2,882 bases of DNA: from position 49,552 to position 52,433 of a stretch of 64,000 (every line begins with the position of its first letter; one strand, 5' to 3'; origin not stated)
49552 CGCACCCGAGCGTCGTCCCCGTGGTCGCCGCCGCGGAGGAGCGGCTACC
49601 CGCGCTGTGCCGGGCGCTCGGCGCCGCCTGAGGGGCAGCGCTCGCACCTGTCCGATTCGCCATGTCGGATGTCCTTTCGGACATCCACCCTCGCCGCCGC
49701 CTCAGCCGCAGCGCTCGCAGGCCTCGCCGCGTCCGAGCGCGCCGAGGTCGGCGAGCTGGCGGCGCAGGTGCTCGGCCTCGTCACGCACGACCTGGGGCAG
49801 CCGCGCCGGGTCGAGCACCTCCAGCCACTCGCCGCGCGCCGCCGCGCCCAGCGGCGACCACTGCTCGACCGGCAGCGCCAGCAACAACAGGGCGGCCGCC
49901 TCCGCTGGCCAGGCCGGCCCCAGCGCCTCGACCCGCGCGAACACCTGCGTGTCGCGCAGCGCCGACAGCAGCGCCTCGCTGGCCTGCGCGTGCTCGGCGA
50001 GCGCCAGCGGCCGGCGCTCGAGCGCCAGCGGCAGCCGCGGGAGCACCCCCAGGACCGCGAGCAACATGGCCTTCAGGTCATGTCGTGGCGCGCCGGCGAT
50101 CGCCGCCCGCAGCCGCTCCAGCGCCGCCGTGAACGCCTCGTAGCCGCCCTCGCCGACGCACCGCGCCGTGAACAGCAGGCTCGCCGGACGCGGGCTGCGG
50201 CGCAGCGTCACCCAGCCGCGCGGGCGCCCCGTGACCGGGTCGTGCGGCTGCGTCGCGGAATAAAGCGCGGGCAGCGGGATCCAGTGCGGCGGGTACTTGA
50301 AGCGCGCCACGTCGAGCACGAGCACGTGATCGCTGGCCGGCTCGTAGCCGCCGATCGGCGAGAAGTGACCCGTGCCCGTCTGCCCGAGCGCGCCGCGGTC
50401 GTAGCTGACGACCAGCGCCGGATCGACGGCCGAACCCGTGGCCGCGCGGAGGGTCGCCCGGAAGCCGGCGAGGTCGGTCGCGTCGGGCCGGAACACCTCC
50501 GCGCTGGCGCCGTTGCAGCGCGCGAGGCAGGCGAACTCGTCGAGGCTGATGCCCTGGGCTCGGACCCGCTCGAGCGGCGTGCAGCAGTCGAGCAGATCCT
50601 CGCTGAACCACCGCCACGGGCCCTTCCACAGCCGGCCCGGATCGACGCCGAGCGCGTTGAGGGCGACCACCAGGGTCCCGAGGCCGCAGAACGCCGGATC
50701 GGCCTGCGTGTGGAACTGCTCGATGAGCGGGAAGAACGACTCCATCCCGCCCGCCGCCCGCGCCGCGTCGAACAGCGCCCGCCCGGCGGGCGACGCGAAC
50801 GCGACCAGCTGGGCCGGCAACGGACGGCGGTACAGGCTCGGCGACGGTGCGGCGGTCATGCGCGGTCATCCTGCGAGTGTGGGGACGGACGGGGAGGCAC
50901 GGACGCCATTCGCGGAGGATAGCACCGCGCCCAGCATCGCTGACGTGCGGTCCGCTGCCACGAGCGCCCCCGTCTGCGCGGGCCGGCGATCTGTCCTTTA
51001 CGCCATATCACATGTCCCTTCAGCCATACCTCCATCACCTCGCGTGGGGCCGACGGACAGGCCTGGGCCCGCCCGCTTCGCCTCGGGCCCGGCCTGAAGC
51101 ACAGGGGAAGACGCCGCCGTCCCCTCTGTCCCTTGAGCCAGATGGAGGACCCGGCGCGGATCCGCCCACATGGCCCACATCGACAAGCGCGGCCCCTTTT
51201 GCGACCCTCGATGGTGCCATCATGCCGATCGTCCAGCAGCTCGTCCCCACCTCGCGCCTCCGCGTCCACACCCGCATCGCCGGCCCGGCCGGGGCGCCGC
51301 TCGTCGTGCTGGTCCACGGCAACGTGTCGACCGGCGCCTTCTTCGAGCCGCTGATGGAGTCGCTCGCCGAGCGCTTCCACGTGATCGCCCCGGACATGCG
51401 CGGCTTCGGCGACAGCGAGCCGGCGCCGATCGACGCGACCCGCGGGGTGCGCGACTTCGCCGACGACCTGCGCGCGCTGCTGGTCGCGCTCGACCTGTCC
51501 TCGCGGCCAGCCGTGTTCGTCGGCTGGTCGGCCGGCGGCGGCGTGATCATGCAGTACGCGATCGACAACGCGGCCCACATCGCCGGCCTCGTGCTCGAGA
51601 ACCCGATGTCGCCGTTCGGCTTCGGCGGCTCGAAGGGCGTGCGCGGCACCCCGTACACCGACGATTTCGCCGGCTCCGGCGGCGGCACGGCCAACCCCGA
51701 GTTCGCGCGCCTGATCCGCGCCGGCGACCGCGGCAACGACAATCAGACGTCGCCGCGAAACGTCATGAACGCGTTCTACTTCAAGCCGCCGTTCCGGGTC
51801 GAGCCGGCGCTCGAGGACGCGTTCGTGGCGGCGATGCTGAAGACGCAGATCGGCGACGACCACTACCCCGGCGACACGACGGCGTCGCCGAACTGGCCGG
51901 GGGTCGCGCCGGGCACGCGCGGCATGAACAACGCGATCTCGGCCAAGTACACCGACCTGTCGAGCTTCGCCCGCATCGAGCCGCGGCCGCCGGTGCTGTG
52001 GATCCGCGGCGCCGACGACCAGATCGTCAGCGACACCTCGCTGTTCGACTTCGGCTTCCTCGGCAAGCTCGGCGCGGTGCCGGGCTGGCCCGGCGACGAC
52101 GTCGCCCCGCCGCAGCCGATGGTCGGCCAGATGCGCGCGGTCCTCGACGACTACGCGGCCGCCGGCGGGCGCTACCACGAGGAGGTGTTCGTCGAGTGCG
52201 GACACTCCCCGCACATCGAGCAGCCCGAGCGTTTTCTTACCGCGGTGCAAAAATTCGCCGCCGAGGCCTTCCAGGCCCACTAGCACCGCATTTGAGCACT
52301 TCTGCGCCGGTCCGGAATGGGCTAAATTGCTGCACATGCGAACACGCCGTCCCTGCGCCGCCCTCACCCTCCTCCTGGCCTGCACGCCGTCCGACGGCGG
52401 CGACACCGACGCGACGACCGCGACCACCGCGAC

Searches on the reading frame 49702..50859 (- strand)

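Call 66: search_protein_families(library=pfam, proteins=[window:49702-50859:-], max_evalue=0.00001)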
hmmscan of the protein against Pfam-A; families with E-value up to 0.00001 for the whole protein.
window:49702-50859:- (385 aa): 1 family
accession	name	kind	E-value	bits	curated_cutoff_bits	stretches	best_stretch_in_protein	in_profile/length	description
PF05023.20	Phytochelatin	-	6.1e-83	277.6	24.9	1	10-216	2-210/210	Phytochelatin synthase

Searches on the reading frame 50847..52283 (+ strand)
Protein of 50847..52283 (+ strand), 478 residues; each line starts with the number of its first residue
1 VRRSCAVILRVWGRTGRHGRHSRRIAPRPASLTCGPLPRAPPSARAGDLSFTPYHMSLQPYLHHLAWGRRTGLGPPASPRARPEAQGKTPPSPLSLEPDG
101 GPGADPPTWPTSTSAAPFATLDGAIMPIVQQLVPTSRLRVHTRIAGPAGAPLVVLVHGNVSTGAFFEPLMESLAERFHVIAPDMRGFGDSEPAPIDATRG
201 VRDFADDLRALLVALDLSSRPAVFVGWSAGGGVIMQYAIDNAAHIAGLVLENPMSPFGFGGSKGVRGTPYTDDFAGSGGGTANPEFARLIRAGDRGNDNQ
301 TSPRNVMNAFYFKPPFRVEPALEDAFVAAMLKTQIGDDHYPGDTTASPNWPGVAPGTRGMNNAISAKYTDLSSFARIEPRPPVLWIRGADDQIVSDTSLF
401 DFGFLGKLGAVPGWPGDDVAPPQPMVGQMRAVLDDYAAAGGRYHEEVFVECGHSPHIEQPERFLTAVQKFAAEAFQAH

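Call 66: search_protein_families(library=pfam, proteins=[window:50847-52283:+], max_evalue=0.00001)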
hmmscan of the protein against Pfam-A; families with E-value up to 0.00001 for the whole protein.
window:50847-52283:+ (478 aa): 3 families
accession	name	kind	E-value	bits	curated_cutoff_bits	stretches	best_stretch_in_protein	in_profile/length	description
PF00561.26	Abhydrolase_1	-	8e-22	78.5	25.8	1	151-257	1-106/245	alpha/beta hydrolase fold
PF12697.13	Abhydrolase_6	-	8.9e-21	76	26.3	1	153-464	1-215/217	Alpha/beta hydrolase family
PF12146.15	Hydrolase_4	-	1.5e-15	57.6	27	1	152-254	6-110/239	Serine aminopeptidase, S33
